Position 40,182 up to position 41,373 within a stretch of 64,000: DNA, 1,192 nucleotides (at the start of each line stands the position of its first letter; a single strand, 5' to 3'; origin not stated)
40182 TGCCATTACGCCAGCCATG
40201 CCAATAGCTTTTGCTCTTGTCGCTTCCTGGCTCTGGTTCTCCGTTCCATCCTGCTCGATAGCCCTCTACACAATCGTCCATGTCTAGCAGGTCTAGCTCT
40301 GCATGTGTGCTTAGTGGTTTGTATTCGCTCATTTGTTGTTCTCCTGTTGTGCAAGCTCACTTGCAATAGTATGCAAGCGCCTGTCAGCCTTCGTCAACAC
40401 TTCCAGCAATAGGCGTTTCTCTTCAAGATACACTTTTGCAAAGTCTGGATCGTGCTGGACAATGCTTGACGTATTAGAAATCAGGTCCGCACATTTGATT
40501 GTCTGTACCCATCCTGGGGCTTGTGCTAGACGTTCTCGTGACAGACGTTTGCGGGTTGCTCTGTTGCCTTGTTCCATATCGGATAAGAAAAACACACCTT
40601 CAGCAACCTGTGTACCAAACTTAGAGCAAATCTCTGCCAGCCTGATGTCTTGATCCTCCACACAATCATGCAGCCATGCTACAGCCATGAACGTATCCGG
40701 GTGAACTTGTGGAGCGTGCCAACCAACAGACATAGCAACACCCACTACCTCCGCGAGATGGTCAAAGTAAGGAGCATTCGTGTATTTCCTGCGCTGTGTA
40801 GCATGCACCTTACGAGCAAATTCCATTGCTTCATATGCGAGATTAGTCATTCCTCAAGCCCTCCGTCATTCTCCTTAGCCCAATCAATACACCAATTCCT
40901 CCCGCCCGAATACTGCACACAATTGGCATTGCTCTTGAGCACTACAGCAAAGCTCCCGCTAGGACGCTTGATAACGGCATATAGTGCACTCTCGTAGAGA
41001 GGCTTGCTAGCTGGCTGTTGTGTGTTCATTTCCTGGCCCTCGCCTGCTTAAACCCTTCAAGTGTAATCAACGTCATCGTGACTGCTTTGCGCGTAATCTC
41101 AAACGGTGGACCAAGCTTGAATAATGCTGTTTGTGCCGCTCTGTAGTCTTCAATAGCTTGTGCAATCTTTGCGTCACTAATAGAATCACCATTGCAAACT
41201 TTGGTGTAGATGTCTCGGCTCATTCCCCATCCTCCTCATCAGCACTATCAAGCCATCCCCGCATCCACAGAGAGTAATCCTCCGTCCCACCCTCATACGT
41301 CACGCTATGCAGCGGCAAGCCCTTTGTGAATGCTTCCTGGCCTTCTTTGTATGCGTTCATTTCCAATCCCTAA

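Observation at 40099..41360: Stringent-response / ribosome-targeting cluster: small alarmone hydrolase flanked by two RMF-like small proteins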

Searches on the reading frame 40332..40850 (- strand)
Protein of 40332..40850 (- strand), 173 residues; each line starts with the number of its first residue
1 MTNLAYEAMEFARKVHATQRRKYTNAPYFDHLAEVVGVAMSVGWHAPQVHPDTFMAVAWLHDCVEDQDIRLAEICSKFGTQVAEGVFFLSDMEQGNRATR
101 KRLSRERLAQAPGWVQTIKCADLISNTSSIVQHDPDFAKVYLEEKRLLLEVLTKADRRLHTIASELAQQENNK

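Call 3: search_protein_families(library=pfam, proteins=[window:40332-40850:-], max_evalue=1)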
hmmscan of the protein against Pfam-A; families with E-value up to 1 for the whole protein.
window:40332-40850:- (173 aa): 4 families
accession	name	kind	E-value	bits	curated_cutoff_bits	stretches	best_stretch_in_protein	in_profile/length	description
PF13328.12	HD_4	-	4.4e-10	39.9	27.2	1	8-110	1-95/156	HD domain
PF01966.28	HD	-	0.015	16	22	1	28-96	1-73/116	HD domain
PF14156.11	AbbA_antirepres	-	0.068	13.5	27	1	143-171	12-40/63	Antirepressor AbbA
PF21374.3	WsaF_N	-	0.19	12.2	27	1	30-95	65-128/156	WsaF, N-terminal domain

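Call 4: search_protein_families(library=phrogs, proteins=[window:40332-40850:-], max_evalue=0.01)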
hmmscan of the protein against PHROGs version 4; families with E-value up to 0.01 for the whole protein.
window:40332-40850:- (173 aa): 3 families
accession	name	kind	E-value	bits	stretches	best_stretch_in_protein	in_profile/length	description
phrog_990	-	other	5.7e-36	125.5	1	2-158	152-301/374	metal-dependent phosphohydrolase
phrog_32047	-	other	7.5e-20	72.4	1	9-157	28-203/301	phosphohydrolase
phrog_15275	-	unknown function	1.1e-06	29.5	1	7-152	32-175/223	-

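Call 6: search_protein_families(library=ncbifam, proteins=[window:40332-40850:-], max_evalue=1)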
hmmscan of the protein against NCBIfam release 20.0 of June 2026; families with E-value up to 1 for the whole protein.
window:40332-40850:- (173 aa): 2 families
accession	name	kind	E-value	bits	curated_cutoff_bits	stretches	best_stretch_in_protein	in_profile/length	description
TIGR00691.1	spoT_relA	subfamily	6.9e-09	34.6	499.2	1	8-104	1-90/687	RelA/SpoT family protein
NF008303.0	PRK11092.1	equivalog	8.1e-05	21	947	1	7-102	25-113/702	bifunctional GTP diphosphokinase/guanosine-3',5'-bis pyrophosphate 3'-pyrophosphohydrolase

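Call 9: search_dna_similar(query=window:40332-40850:-, collection=phages, mode=protein, max_rows=30)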
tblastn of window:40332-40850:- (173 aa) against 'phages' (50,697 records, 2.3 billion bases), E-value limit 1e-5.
Records with a match: 185; places in all: 186; records where one place covers at least 80% of the query: 112.
Best place of each record, by identity: <60% 185.
By first word of the organism name: Pseudomonas 73; Erwinia 39; Rhizobium 14; Vibrio 10; Dickeya 8; Salmonella 5; Nodularia 5; Escherichia 4; Caulobacter 4; Agrobacterium 3; and 12 more.
By host as written in the record: Erwinia amylovora 36; Pseudomonas aeruginosa 27; - 17; Pseudomonas aeruginosa PAO1 8; Dickeya solani MK10 6; Pseudomonas sp. 4; Caulobacter vibrioides CB15 4; Vibrio harveyi BAA-1116 4; and 61 more.
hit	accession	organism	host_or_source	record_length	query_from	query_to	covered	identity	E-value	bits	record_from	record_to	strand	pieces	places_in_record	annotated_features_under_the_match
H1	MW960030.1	Rhizobium phage RHph_X66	R. phaseoli sv. phaseoli INC 2-5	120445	8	165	91%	48.1%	1e-35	136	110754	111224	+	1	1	putative metal-dependent phosphohydrolase protein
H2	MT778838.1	Rhizobium phage V1VFA-S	-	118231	8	165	91%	47.5%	3e-35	135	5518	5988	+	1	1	bifunctional (p)ppGpp synthetase/guanosine-3',5'-bis(diphosphate) ...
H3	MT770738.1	Rhizobium phage B1VFA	Rhizobium leguminosarum VF39SM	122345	8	165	91%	43.8%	7e-29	117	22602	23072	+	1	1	bifunctional (p)ppGpp synthetase/guanosine-3',5'-bis(diphosphate) ...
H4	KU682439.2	Stenotrophomonas phage vB_SmaS-DLP_6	Stenotrophomonas maltophilia D1571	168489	1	155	90%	44.0%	2e-29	119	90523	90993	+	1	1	guanosine-3',5'-bis(diphosphate) 3'-pyrophosphohydrolase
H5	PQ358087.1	Phage TPWB-08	Tabanus par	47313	1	152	88%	44.6%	3e-28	115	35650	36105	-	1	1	phosphohydrolase | hypothetical protein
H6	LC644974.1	Komagataeibacter phage phiKM1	Komagataeibacter maltaceti NBRC 14815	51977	19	168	87%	45.1%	5e-29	117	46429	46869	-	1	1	(p)ppGpp synthetase, RelA/SpoT family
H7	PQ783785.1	Escherichia phage PDP46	Escherichia coli HS(pFamp)R (ATCC ...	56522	10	155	84%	44.3%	2e-28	115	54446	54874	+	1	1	RelA/SpoT family (p)ppGpp synthetase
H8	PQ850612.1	Escherichia phage KarinMuster_Bas82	Escherichia coli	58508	10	155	84%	44.3%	2e-28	115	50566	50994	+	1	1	metal-dependent phosphohydrolase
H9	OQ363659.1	Pseudomonas phage D6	Pseudomonas syringae pv. tomato str. ...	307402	19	166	86%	43.1%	2e-23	101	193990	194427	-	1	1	HD domain-containing protein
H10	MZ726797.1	Escherichia phage vB_EcoS_AVIO78A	Escherichia coli O78 Strain ECL23026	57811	10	155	84%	43.6%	2e-27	112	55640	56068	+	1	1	hypothetical protein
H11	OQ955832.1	Escherichia phage vB_EcoS_PJ16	Multidrug resistant Escherichia coli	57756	10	155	84%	43.6%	3e-27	112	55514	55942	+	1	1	PJ16_095: polyphosphate hydrolase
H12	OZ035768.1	Sashavirus 536P12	-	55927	10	153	83%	44.2%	6e-28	114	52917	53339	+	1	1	record has no annotation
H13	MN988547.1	Rhizobium phage RHph_Y2_11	Rhizobium etli Y2_11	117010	8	170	94%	39.1%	2e-22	99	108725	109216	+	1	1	putative metal-dependent phosphohydrolase protein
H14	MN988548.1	Rhizobium phage RHph_Y2_17_1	Rhizobium etli Y2_17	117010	8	170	94%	39.1%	2e-22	99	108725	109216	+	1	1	putative metal-dependent phosphohydrolase protein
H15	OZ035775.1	Sashavirus BDX09P1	-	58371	10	155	84%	43.3%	3e-19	117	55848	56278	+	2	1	record has no annotation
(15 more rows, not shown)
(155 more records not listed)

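Call 21: search_solved_structures(query=window:40332-40850:-, max_evalue=0.01, show_alignments=3)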
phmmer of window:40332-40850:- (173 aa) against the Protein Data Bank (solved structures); distinct sequences matched with E-value up to 0.01: 15.
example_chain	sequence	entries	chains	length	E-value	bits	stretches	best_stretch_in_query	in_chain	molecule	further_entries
3nr1_A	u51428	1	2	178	2.3e-10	43.6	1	6-135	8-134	HD domain-containing protein 3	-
5vxa_A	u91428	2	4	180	2.3e-09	40.3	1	6-135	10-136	Guanosine-3',5'-bis(diphosphate) 3'-pyrophosphohydrolase MESH1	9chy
7qoe_A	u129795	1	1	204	1.7e-08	37.5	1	7-94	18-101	HDc domain-containing protein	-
3nqw_A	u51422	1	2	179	2.6e-08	36.9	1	7-135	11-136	CG11900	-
4yf1_A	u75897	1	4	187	6.8e-06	29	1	8-127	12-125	Lmo0812 protein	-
6yvc_A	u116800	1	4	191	1e-05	28.5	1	7-153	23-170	Bifunctional (P)ppGpp synthetase/guanosine-3',5'-bis(Diphosphate) 3'-pyrophosphohydrolase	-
6z3n_AAA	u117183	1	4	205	1.3e-05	28.1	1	7-153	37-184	Hydrolase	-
8fr8_I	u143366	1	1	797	2.4e-05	27.3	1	5-135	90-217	GTP pyrophosphokinase RelA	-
6z3o_AAA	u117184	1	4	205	3.5e-05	26.7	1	7-153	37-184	Small Alarmone Hydrolase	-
7qpr_A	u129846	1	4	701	0.00011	25.2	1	25-136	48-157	ACT domain protein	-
5xnx_A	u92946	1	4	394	0.00029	23.8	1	6-135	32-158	Bifunctional (p)ppGpp synthase/hydrolase RelA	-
1vj7_A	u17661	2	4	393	0.00042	23.2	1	7-100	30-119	Bifunctional RELA/SPOT | Bifunctional (p)ppGpp synthase/hydrolase RelA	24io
8acu_A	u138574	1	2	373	0.00049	23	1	8-129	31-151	GTP pyrophosphokinase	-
7qps_A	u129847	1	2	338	0.00071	22.5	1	25-136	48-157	ACT domain protein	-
6yxa_A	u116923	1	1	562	0.00099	22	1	8-129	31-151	GTP pyrophosphokinase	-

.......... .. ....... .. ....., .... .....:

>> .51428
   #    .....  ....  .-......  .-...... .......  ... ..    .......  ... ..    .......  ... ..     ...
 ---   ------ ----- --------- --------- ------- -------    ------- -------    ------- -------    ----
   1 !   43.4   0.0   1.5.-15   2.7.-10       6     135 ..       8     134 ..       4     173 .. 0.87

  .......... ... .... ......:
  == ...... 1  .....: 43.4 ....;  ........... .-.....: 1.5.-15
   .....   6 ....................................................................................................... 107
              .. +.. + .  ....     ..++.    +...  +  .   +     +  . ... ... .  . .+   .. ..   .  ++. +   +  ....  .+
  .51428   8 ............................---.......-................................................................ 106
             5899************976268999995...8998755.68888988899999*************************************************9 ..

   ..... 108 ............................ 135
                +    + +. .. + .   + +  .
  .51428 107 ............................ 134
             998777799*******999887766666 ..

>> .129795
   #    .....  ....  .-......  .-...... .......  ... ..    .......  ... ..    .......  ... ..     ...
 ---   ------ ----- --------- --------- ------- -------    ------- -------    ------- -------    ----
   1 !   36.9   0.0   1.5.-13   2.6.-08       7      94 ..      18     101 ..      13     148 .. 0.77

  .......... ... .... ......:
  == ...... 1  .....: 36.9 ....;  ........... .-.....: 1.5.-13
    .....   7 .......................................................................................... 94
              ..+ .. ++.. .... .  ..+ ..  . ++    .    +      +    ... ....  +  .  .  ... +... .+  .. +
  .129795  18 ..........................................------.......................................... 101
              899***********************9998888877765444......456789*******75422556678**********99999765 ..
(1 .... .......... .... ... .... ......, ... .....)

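Call 50: find_related_loci(query=window:40332-40850:-, collection=viral_contigs, flank=6000)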
Query window:40332-40850:- (173 aa) in viral_contigs; peptide patterns used: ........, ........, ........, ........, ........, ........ (x = any residue, [..] = any of these).
27 stretches matched a pattern; 19 encode a relative of the query (tblastn E <= 1e-3); 19 distinct loci.
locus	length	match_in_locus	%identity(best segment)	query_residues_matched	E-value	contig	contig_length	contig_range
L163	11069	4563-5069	68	1-167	9e-74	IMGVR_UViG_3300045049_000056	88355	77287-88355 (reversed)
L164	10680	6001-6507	65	4-171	4e-71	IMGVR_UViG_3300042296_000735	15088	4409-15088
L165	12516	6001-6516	61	3-168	2e-65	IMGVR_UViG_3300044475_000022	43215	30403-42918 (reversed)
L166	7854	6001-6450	68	3-158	1e-63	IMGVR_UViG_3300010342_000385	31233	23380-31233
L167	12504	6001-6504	61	1-169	1e-61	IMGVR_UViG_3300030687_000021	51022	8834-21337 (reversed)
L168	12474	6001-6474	65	5-163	1e-57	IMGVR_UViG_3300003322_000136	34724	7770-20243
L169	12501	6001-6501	56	3-165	6e-57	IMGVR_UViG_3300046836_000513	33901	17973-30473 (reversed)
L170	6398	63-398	69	52-163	1e-47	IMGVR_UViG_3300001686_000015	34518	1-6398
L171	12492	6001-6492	51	1-165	5e-43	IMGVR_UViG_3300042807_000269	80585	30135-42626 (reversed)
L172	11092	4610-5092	50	3-163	3e-40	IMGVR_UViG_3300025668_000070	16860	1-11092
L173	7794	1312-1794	50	3-163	7e-40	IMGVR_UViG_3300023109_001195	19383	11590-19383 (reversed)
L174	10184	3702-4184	49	3-163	7e-39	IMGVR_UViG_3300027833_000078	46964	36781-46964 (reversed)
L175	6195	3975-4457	49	3-163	7e-39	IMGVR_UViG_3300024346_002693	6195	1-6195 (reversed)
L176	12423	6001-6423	49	8-149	4e-38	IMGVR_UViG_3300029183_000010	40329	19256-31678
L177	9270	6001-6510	44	1-173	6e-37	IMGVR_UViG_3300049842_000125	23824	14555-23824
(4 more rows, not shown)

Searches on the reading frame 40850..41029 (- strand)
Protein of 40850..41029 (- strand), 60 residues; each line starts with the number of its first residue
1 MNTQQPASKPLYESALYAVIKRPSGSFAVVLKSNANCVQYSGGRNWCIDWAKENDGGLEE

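Call 3: search_protein_families(library=pfam, proteins=[window:40850-41029:-], max_evalue=1)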
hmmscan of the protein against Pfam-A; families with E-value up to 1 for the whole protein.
window:40850-41029:- (60 aa): 0 families

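Call 4: search_protein_families(library=phrogs, proteins=[window:40850-41029:-], max_evalue=0.01)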
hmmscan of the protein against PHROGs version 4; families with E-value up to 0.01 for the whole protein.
window:40850-41029:- (60 aa): 0 families

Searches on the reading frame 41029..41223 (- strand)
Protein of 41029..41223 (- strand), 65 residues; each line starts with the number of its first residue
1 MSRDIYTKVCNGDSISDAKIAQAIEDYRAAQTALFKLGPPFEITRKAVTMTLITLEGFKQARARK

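Call 3: search_protein_families(library=pfam, proteins=[window:41029-41223:-], max_evalue=1)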
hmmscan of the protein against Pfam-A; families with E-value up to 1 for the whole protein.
window:41029-41223:- (65 aa): 0 families

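Call 4: search_protein_families(library=phrogs, proteins=[window:41029-41223:-], max_evalue=0.01)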
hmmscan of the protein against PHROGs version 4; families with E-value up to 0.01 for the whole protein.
window:41029-41223:- (65 aa): 1 family
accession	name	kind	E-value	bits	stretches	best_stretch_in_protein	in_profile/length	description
phrog_31392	-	unknown function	0.0051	17.8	1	9-63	11-66/72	-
